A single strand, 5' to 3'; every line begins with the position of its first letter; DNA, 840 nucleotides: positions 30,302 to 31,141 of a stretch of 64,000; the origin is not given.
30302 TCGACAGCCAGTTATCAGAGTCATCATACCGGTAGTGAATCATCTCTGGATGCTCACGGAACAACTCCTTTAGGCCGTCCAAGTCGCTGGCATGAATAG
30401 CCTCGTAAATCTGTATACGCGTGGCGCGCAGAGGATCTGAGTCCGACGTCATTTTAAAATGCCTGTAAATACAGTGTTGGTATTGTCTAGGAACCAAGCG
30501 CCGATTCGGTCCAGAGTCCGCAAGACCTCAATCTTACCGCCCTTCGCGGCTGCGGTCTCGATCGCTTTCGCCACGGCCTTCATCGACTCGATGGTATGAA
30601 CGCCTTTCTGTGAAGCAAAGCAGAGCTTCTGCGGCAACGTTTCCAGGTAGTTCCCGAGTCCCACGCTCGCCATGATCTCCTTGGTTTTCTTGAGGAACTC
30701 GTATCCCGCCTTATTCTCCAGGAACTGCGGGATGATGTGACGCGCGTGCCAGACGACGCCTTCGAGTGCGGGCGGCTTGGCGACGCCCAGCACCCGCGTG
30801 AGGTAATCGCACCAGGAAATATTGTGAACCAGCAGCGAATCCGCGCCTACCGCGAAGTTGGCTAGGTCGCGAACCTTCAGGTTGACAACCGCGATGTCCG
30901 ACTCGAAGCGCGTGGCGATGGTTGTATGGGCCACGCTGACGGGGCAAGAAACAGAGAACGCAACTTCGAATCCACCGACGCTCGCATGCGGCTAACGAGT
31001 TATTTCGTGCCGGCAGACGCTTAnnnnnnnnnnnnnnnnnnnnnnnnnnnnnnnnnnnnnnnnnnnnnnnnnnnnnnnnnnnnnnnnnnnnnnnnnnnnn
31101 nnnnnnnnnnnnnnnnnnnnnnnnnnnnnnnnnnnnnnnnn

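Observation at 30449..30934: Orphan polymorphic-toxin C-terminal cassette (Hint-domain tail plus putative nuclease) stranded between housekeeping genes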

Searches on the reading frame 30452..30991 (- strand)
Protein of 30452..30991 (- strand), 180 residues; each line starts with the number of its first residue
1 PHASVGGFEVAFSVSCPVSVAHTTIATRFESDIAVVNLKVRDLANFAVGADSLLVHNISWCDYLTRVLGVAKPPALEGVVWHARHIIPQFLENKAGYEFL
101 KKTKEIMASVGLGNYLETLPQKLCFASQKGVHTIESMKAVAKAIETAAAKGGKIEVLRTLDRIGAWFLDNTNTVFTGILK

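Call 5: search_protein_families(library=pfam, proteins=[window:30452-30934:-], max_evalue=1)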
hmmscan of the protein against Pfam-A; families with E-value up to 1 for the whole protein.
window:30452-30934:- (161 aa): 0 families

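Call 6: find_homologous_proteins(query=window:30452-30991:-, max_evalue=0.01)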
Query seq(180 aa) (180 aa): 1 proteins with E <= 0.01 among 139 candidates.
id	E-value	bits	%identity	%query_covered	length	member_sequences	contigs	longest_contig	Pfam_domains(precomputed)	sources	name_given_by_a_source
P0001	4.2e-100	351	99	89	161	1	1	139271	-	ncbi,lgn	-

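Call 8: search_protein_families(library=ncbifam, proteins=[window:30452-30991:-], max_evalue=10)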
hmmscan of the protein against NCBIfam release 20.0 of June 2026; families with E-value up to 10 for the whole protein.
window:30452-30991:- (180 aa): 0 families

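Call 9: search_protein_families(library=pfam, proteins=[window:30452-30991:-], max_evalue=10)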
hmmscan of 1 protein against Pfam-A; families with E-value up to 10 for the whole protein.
window:30452-30991:- (180 aa): 0 families

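Call 11: find_encoding_contigs(protein=P0001, flank=10000)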
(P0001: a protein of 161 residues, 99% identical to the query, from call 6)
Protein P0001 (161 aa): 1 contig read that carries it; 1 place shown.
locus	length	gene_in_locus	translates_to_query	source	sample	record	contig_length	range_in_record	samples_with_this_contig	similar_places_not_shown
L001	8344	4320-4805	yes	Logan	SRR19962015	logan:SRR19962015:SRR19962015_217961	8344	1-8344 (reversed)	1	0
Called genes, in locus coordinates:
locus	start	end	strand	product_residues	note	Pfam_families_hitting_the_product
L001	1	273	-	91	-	?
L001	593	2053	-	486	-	PF16980:CitMHS_2, PF03600:CitMHS (weak)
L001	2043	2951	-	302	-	-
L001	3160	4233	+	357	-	PF00483:NTP_transferase, PF12804:NTP_transf_3, PF22640:ManC_GMP_beta-helix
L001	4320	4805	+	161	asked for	-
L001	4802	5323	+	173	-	PF12796:Ank_2, PF13606:Ank_3 (faint), PF13637:Ank_4 (faint), PF13857:Ank_5 (faint), PF00023:Ank (faint)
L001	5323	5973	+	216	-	PF05076:SUFU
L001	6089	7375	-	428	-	PF13360:PQQ_2, PF13570:Beta-prop_ACSF4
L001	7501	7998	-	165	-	-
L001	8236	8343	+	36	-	?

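Call 14: search_protein_representatives(protein=window:30452-30991:-)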
Query: 180 residues. Proteins with E-value up to 0.001 (for the whole library): 25; up to 1e-10: 4; up to 1e-30: 1. The best 25 are listed.
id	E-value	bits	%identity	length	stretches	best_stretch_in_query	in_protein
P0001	1.3e-100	350.7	99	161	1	20-180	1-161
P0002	2.6e-12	63.3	38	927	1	25-165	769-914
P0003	3.1e-12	63.0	40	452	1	25-164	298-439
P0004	6.7e-11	58.7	36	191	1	25-164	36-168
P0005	3.9e-08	49.7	38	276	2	32-79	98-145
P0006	9.1e-07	45.2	36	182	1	25-151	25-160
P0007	1.2e-06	44.8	35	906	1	25-164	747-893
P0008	1.6e-06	44.5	39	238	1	31-165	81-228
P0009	3.0e-06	43.6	55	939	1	25-76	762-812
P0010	4.1e-06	43.1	43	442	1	23-119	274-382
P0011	6.2e-06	42.5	40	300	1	28-160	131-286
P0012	7.6e-06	42.2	36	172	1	28-162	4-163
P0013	8.7e-06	42.1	38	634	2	25-88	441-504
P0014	2.4e-05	40.6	36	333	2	23-86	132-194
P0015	4.3e-05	39.8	39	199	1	35-147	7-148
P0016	5.3e-05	39.5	46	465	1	25-80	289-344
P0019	3.9e-04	36.7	54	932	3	144-164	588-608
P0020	3.9e-04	36.7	36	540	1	25-164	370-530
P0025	8.9e-04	35.5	54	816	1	32-68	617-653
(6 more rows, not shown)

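Call 15: search_protein_families(library=pfam, proteins=[P0002, P0003, P0007, P0009, P0010, P0013, P0016, P0019, P0020, P0025], max_evalue=0.01)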
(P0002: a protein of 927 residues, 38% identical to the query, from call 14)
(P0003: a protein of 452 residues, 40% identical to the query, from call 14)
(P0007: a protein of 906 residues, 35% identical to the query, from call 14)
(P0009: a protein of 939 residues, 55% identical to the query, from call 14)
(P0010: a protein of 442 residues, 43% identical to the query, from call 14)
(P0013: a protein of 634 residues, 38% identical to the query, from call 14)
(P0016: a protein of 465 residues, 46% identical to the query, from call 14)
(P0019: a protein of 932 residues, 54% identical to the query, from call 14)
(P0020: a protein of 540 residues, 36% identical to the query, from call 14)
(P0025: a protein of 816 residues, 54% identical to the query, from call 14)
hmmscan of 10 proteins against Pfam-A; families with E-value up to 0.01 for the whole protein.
P0002 (927 aa): 2 families
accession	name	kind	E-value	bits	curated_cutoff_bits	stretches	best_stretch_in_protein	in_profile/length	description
PF07591.16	PT-HINT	-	2.4e-07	31.5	27.7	1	742-801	73-136/137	Pretoxin HINT domain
PF14412.12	AHH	-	5.1e-05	23.7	22.3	1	831-911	16-106/111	A nuclease family of the HNH/ENDO VII superfamily with conserved AHH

P0003 (452 aa): 3 families
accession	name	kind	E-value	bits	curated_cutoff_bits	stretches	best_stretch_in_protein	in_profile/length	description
PF07591.16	PT-HINT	-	2.5e-08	34.7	27.7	1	271-330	73-136/137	Pretoxin HINT domain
PF14412.12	AHH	-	8.6e-07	29.4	22.3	1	361-433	18-96/111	A nuclease family of the HNH/ENDO VII superfamily with conserved AHH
PF14890.11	Intein_splicing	-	0.0041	17.4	35.8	0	194-330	20-155/155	Intein splicing domain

P0007 (906 aa): 2 families
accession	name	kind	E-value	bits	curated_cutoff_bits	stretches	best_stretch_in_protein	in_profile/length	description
PF07591.16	PT-HINT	-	7.2e-06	26.7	27.7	1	719-780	72-137/137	Pretoxin HINT domain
PF14412.12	AHH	-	0.00049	20.5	22.3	1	806-891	13-106/111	A nuclease family of the HNH/ENDO VII superfamily with conserved AHH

P0009 (939 aa): 2 families
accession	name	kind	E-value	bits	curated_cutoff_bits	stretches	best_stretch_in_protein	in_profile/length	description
PF07591.16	PT-HINT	-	6.5e-11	43.1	27.7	1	735-794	73-136/137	Pretoxin HINT domain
PF13403.11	Hint_2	-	0.0033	18.3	28.4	1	635-697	1-65/147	Hint domain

P0010 (442 aa): 5 families
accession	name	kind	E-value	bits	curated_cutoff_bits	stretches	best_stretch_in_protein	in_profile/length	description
PF07591.16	PT-HINT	-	1.9e-15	57.7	27.7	2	249-308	73-136/137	Pretoxin HINT domain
PF13403.11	Hint_2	-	2e-06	28.7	28.4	1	149-179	1-31/147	Hint domain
PF14412.12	AHH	-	2.2e-05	24.9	22.3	1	342-429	18-109/111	A nuclease family of the HNH/ENDO VII superfamily with conserved AHH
PF01079.26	Hint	-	0.0015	18.6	29.7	1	149-265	12-116/213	Hint module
PF24911.1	YfjL_C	-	0.008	17.2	28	0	345-380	51-86/117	YfjL-like C-terminal domain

P0013 (634 aa): 4 families
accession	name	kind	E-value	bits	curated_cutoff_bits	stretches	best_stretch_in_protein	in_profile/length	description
PF07591.16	PT-HINT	-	1.1e-12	48.8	27.7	2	412-473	71-136/137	Pretoxin HINT domain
PF01079.26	Hint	-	7.7e-07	29.4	29.7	1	309-439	7-125/213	Hint module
PF13403.11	Hint_2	-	1.5e-06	29.1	28.4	1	315-356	2-45/147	Hint domain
PF14890.11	Intein_splicing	-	1.1e-05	25.7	35.8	1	330-473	11-155/155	Intein splicing domain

P0016 (465 aa): 4 families
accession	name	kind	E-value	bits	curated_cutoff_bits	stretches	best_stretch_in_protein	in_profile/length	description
PF07591.16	PT-HINT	-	2.3e-12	47.8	27.7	2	262-322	73-137/137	Pretoxin HINT domain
PF13403.11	Hint_2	-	7.9e-06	26.8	28.4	1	162-190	1-29/147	Hint domain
PF01079.26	Hint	-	0.00017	21.7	29.7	1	158-205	8-55/213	Hint module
PF14412.12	AHH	-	0.00023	21.5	22.3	1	347-444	5-91/111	A nuclease family of the HNH/ENDO VII superfamily with conserved AHH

P0019 (932 aa): 28 families (the best 25 are shown)
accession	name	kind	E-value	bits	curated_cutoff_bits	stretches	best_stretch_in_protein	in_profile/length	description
PF00515.34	TPR_1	-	1.3e-49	164.5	27.8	3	591-624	1-34/34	Tetratricopeptide repeat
PF13432.12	TPR_16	-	8.7e-48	160.8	32.7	10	631-692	3-64/65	Tetratricopeptide repeat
PF07719.23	TPR_2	-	7e-37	122.9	27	1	595-624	5-34/34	Tetratricopeptide repeat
PF13428.12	TPR_14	-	8e-29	97.6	23.5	0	598-633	8-43/44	Tetratricopeptide repeat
PF14559.12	TPR_19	-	1.3e-28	99.5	25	5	570-624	4-58/68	Tetratricopeptide repeat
PF13424.12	TPR_12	-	1.7e-25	89.4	30.1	3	333-378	24-70/77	Tetratricopeptide repeat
PF13414.12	TPR_11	-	8e-23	80.3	26.8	0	600-624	3-27/42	TPR repeat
PF24575.1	TPR_Slam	-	7e-22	78.3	35.2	0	547-642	5-98/104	Surface lipoprotein assembly modifier, N-terminal TPR repeats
PF13181.12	TPR_8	-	1e-16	60.1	25.7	0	595-623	5-33/34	Tetratricopeptide repeat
PF13174.12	TPR_6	-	1.6e-16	60.2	26.3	0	496-521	7-32/33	Tetratricopeptide repeat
PF13431.12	TPR_17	-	2.9e-15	55.6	24.4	0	310-338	4-32/34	Tetratricopeptide repeat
PF13371.12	TPR_9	-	1.7e-13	50.8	35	0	741-787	9-55/73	Tetratricopeptide repeat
PF13176.12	TPR_7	-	4.4e-13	48.6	27.9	0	598-622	6-30/36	Tetratricopeptide repeat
PF13374.12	TPR_10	-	8.7e-11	41.9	27.5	0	594-618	5-29/42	Tetratricopeptide repeat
PF25062.1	ARM_TT21_N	-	1.1e-10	42.1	40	0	505-566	152-211/222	Tetratricopeptide repeat protein 21 N-terminal ARM repeat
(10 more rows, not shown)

P0020 (540 aa): 5 families
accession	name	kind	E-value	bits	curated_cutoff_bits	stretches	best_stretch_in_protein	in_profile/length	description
PF05488.18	PAAR_motif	-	2.7e-19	69.6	27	1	74-138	6-69/70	PAAR motif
PF25799.1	prePAAR_I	-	5.2e-13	49.5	25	1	1-55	1-55/57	Class I prePAAR effector Rhs1 motif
PF07591.16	PT-HINT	-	9.4e-06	26.4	27.7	0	252-335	2-88/137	Pretoxin HINT domain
PF14412.12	AHH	-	0.0029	18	22.3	1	434-522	18-95/111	A nuclease family of the HNH/ENDO VII superfamily with conserved AHH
PF01079.26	Hint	-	0.0068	16.4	29.7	0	244-360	12-116/213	Hint module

P0025 (816 aa): 2 families
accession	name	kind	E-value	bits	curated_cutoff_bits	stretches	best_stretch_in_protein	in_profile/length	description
PF07591.16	PT-HINT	-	4.1e-06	27.5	27.7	1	583-642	73-136/137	Pretoxin HINT domain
PF14890.11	Intein_splicing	-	0.00015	22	35.8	1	526-642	39-155/155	Intein splicing domain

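Call 20: find_encoding_contigs(protein=P0002, flank=6000, max_places=3)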
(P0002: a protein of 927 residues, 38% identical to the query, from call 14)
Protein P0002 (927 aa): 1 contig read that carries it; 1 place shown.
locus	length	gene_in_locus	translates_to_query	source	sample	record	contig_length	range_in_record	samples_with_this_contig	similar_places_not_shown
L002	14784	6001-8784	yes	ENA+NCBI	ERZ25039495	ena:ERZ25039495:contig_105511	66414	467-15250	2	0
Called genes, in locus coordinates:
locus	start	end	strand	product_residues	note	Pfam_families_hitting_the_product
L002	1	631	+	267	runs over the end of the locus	PF00353:HemolysinCabind, PF25275:Golvesin_C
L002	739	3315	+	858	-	-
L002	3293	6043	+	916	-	-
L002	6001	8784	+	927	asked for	PF07591:PT-HINT (faint)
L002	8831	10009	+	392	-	PF12796:Ank_2, PF13857:Ank_5 (faint), PF00023:Ank (faint), PF13606:Ank_3 (faint), PF13637:Ank_4, PF05076:SUFU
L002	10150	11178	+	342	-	PF13692:Glyco_trans_1_4, PF00534:Glycos_transf_1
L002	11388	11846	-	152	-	-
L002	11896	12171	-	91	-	-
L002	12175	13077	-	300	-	PF07963:N_methyl (faint), PF07596:SBP_bac_10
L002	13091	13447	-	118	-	PF12840:HTH_20 (faint), PF01022:HTH_5 (weak), PF13412:HTH_24 (faint)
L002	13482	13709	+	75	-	-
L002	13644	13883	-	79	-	-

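Call 21: find_encoding_contigs(protein=P0003, flank=6000, max_places=3)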
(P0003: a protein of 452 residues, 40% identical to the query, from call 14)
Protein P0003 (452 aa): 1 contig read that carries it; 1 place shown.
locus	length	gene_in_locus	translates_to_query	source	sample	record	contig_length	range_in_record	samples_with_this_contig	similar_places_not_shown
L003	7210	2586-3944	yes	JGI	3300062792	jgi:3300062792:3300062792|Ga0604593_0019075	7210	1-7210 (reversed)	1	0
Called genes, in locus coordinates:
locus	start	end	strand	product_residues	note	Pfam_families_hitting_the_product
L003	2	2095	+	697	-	?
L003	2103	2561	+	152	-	PF14567:SUKH_5, PF09346:SMI1_KNR4, PF14568:SUKH_6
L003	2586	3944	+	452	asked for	PF07591:PT-HINT (faint), PF14412:AHH (weak)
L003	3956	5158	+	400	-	PF12796:Ank_2, PF13606:Ank_3 (faint), PF13857:Ank_5 (faint), PF00023:Ank (faint), PF13637:Ank_4 (faint), PF05076:SUFU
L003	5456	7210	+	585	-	?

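Call 26: find_related_loci(query=A1, collection=genome_contigs, flank=6000)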
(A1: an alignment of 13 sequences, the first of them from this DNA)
Query A1 (157 aa) in genome_contigs; peptide patterns used: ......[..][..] (x = any residue, [..] = any of these).
103 stretches matched a pattern; 2 encode a relative of the query (tblastn E <= 1e-3); 2 distinct loci.
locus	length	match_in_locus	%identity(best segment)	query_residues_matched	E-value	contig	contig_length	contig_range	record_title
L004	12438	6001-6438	32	2-140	3e-16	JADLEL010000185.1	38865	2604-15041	MAG: Pirellulales bacterium isolate SJ322 c_000001636683, whole genome shotgun sequence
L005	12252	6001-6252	35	2-89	2e-10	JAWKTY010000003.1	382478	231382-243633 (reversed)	MAG: Planctomycetaceae bacterium isolate ABC1.170 ABC1.170.fa-3, whole genome shotgun sequence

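Call 38: search_protein_families(library=pfam, proteins=[L004:3547-6480:+, L004:6495-7661:+, L005:5743-6522:+, L005:6538-7722:+, L005:4811-5839:+, L005:3696-4811:+, L002:739-3312:+, L002:3293-6040:+], max_evalue=0.001)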
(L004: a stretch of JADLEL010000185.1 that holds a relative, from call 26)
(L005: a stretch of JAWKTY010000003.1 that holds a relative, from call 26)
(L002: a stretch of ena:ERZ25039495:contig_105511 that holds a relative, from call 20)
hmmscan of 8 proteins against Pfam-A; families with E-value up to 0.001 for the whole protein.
L004:3547-6480:+ (978 aa): 2 families
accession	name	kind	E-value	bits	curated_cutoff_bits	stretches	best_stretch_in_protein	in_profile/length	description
PF07591.16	PT-HINT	-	8.8e-06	26.5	27.7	0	791-852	72-137/137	Pretoxin HINT domain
PF14412.12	AHH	-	0.00055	20.3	22.3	0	878-963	13-106/111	A nuclease family of the HNH/ENDO VII superfamily with conserved AHH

L004:6495-7661:+ (389 aa): 6 families
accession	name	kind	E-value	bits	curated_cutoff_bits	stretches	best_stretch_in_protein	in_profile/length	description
PF05076.18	SUFU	-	1.1e-30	107.3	25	1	214-382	3-171/172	Suppressor of fused protein (SUFU)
PF12796.13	Ank_2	-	2.7e-16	60.4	27.3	1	14-105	2-88/90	Ankyrin repeats (3 copies)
PF00023.36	Ank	-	6.3e-14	51.8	21.1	0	78-105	3-30/33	Ankyrin repeat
PF13606.12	Ank_3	-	5.1e-11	42.1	22.3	0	47-70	6-29/30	Ankyrin repeat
PF13637.12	Ank_4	-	6e-11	42.7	22.7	1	47-97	1-50/50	Ankyrin repeats (many copies)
PF13857.12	Ank_5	-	1.6e-10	41.6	27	0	33-81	6-53/56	Ankyrin repeats (many copies)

L005:5743-6522:+ (260 aa): 0 families

L005:6538-7722:+ (395 aa): 6 families
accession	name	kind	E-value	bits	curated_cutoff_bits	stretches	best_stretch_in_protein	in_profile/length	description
PF05076.18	SUFU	-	3.7e-25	89.2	25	1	222-389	3-172/172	Suppressor of fused protein (SUFU)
PF12796.13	Ank_2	-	5.8e-18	65.7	27.3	2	41-126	1-87/90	Ankyrin repeats (3 copies)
PF00023.36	Ank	-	3.2e-13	49.6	21.1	0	72-96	3-27/33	Ankyrin repeat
PF13637.12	Ank_4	-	1.1e-11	45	22.7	2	105-151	3-49/50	Ankyrin repeats (many copies)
PF13606.12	Ank_3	-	3.8e-09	36.4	22.3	0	72-97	3-28/30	Ankyrin repeat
PF13857.12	Ank_5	-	6.7e-08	33.2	27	1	56-96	1-41/56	Ankyrin repeats (many copies)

L005:4811-5839:+ (343 aa): 2 families
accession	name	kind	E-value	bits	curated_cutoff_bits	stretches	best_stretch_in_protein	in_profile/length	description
PF00152.25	tRNA-synt_2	-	2e-54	185.2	25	1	16-341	20-307/308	tRNA synthetases class II (D, K and N)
PF01409.25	tRNA-synt_2d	-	2.1e-06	27.8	19.8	0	23-146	21-163/246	tRNA synthetases class II core domain (F)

L005:3696-4811:+ (372 aa): 3 families
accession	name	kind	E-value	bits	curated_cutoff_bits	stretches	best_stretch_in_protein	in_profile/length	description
PF03819.22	MazG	-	2.1e-39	134.1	22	2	104-177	1-74/74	MazG nucleotide pyrophosphohydrolase domain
PF01503.22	PRA-PH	-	2e-06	28.5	21.3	0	240-315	30-81/86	Phosphoribosyl-ATP pyrophosphohydrolase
PF12643.12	MazG-like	-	0.00033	21.3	27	0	283-321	30-67/85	MazG-like family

L002:739-3312:+ (858 aa): 0 families

L002:3293-6040:+ (916 aa): 0 families

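Call 40: predict_structure(alignment_id=A1)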
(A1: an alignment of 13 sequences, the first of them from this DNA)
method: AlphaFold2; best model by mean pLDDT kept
length: 157 residues; sequences in the alignment: 13
mean_pLDDT: 69.9   pTM: 0.67
mean pLDDT of the five models: 69.9, 69.8, 69.8, 69.1, 66.8
residues with pLDDT >= 90: 33; 70-90: 40; 50-70: 52; < 50: 32
segments of 3 or more residues with pLDDT < 50: 1-31
pLDDT, mean of each block of 10 residues (from residue 1): 41 41 44 59 64 64 74 88 91 61 67 91 95 90 77 72
secondary structure, 60 per line:
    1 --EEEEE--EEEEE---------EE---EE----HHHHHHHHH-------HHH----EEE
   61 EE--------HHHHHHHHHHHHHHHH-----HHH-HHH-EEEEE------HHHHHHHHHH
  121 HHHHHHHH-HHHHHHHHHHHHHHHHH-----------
elements in order: E3-7 E10-14 H35-43 E58-62 H71-86 E100-104 H111-128 H130-146
